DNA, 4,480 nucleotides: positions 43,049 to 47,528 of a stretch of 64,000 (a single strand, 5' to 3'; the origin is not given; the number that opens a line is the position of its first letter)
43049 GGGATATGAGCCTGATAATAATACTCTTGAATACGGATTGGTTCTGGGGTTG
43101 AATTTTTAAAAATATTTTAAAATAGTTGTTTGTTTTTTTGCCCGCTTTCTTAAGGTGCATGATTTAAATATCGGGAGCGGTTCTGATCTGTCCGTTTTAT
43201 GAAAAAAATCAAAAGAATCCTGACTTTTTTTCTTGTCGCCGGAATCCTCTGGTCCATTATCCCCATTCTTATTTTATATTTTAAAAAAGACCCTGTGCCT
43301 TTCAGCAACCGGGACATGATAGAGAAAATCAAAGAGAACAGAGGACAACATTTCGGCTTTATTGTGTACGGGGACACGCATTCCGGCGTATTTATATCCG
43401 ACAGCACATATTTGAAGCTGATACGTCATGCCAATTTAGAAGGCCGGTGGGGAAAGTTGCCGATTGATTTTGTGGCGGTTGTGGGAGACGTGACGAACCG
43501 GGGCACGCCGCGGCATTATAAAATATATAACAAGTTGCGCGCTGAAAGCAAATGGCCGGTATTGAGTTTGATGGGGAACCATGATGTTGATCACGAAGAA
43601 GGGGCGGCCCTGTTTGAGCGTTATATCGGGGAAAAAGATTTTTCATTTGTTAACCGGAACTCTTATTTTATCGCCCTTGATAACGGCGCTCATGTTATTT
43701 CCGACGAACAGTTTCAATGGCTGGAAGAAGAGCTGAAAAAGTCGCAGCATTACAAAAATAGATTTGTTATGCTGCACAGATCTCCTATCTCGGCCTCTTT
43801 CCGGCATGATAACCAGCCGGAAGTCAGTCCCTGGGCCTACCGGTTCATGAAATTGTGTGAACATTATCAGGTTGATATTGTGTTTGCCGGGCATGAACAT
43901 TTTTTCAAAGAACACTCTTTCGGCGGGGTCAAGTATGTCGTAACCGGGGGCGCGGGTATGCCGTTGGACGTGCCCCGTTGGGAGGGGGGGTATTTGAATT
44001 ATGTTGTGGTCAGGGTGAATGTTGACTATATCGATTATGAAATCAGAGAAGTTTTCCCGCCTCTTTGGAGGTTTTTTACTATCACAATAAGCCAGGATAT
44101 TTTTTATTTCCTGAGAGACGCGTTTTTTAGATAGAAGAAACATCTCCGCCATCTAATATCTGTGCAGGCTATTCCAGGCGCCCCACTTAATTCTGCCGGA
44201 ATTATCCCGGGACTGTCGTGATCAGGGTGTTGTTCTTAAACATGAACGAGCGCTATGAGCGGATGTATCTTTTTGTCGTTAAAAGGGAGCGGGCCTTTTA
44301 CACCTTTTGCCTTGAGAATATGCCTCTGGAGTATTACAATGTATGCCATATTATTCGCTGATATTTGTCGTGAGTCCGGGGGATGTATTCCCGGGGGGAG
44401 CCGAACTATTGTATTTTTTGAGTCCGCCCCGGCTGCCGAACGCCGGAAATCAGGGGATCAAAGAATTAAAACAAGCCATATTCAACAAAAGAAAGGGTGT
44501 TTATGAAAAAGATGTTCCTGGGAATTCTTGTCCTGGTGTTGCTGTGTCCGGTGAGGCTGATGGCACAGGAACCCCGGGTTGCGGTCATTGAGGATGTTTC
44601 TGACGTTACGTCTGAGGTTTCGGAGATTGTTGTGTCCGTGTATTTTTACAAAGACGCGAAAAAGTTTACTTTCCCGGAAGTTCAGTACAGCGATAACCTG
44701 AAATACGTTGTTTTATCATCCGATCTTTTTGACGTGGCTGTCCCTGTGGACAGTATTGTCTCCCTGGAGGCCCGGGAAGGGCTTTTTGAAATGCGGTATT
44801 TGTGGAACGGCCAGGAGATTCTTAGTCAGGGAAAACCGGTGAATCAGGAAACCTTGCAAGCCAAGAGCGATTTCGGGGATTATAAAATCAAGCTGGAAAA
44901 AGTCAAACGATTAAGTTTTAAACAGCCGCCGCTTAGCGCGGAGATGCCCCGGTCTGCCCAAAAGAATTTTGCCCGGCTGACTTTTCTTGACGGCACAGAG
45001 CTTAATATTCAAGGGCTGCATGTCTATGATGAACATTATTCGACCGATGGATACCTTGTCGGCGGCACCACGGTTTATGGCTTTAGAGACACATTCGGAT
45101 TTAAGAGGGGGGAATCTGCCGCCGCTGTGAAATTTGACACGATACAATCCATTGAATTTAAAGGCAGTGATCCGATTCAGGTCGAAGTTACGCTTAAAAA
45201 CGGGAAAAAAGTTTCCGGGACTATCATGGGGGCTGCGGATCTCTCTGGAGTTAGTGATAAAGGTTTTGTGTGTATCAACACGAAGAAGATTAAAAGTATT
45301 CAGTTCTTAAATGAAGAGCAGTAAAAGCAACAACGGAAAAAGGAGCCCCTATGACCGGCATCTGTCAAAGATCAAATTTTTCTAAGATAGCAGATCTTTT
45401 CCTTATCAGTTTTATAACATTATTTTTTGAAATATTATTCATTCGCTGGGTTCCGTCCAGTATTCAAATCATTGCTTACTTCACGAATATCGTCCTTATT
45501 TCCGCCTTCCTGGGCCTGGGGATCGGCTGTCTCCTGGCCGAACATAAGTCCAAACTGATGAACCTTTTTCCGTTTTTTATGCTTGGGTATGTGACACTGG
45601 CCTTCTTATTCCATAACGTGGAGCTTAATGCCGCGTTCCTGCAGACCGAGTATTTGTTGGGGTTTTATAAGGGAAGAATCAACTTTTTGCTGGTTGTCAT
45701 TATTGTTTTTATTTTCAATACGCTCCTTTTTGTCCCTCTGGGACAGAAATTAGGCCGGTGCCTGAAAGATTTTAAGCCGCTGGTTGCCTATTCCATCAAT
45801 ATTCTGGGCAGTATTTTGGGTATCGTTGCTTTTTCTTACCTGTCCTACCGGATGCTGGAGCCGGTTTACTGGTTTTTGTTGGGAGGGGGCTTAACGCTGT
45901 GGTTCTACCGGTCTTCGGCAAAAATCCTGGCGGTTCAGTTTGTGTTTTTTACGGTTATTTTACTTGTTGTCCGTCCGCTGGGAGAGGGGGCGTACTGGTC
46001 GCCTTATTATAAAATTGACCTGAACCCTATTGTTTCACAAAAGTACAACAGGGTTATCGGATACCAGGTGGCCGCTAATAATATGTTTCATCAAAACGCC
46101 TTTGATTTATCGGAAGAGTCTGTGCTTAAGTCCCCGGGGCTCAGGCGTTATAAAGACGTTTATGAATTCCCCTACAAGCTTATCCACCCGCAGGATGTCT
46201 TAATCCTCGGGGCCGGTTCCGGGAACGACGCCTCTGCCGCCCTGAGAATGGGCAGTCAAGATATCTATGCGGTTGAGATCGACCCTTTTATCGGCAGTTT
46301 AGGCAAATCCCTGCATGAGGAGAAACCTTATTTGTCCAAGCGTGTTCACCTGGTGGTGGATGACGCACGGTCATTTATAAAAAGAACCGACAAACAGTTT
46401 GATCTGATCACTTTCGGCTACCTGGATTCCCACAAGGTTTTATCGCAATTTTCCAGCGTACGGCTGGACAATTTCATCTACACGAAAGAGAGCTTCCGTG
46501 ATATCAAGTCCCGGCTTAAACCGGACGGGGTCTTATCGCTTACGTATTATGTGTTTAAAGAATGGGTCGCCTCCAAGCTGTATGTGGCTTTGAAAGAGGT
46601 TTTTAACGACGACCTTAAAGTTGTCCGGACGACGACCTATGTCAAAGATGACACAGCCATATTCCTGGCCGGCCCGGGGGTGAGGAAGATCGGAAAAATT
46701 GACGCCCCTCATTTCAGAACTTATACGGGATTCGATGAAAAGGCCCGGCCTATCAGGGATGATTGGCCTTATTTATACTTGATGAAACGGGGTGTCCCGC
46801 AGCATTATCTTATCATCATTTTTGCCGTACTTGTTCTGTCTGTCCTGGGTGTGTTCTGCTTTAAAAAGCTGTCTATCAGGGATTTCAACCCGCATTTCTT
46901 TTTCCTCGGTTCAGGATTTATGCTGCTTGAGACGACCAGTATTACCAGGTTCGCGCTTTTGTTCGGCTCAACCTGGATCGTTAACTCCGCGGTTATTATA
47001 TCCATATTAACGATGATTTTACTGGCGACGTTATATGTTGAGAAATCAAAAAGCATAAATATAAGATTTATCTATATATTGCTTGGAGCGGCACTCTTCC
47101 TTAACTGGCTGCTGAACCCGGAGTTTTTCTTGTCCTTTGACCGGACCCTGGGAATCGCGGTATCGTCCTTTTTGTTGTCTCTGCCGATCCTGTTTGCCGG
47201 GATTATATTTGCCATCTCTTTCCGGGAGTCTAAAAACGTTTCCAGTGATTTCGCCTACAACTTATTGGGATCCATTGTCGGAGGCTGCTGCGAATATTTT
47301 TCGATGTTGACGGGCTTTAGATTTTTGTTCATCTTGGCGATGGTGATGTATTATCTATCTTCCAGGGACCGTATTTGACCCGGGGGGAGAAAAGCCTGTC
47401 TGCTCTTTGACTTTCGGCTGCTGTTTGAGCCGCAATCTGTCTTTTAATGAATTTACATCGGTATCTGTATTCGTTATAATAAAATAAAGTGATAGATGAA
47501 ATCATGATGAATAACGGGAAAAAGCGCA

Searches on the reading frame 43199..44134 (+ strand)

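Call 78: search_protein_families(library=pfam, proteins=[window:43199-44134:+], max_evalue=0.0001)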
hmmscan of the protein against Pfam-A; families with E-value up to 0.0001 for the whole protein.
window:43199-44134:+ (311 aa): 2 families
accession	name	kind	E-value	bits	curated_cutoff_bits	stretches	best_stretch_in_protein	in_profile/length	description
PF00149.33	Metallophos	-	9.7e-14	52.7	21.5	1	54-234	3-189/191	Calcineurin-like phosphoesterase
PF12850.12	Metallophos_2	-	9.4e-06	26.2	27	1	58-257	7-140/154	Calcineurin-like phosphoesterase superfamily domain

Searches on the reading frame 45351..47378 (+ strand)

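Call 78: search_protein_families(library=pfam, proteins=[window:45351-47378:+], max_evalue=0.0001)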
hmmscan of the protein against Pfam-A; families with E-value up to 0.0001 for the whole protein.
window:45351-47378:+ (675 aa): 1 family
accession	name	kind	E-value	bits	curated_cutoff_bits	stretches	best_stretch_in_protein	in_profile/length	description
PF01564.23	Spermine_synth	-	9.5e-08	32.2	22.9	1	279-417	18-152/186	Spermine/spermidine synthase domain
